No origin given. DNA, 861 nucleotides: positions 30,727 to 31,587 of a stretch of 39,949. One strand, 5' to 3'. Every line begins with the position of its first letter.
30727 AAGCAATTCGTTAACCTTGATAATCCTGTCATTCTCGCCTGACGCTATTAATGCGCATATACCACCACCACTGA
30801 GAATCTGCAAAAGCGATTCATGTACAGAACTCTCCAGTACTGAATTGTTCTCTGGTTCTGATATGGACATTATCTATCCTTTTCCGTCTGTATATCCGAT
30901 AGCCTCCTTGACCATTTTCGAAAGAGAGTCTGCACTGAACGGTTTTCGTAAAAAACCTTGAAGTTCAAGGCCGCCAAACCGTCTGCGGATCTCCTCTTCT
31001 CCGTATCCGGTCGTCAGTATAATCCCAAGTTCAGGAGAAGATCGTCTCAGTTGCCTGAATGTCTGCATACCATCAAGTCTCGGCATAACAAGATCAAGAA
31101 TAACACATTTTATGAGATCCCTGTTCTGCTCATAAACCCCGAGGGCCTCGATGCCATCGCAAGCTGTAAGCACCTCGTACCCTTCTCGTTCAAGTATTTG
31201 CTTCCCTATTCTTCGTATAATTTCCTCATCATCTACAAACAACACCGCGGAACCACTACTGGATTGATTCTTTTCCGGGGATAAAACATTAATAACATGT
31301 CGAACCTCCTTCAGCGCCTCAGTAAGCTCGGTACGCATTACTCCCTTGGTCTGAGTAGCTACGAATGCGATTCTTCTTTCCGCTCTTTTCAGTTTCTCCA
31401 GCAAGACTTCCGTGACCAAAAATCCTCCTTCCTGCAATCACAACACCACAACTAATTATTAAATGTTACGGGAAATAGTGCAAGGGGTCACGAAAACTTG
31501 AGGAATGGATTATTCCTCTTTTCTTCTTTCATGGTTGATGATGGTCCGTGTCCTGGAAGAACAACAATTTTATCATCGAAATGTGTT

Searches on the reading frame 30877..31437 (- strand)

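Call 51: search_protein_families(library=pfam, proteins=[window:30877-31437:-], max_evalue=0.00001)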
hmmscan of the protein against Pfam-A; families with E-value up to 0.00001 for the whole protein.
window:30877-31437:- (187 aa): 1 family
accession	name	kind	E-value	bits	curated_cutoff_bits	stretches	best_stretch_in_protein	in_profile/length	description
PF00072.30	Response_reg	-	1.2e-24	87.1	30.2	1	65-177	1-111/111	Response regulator receiver domain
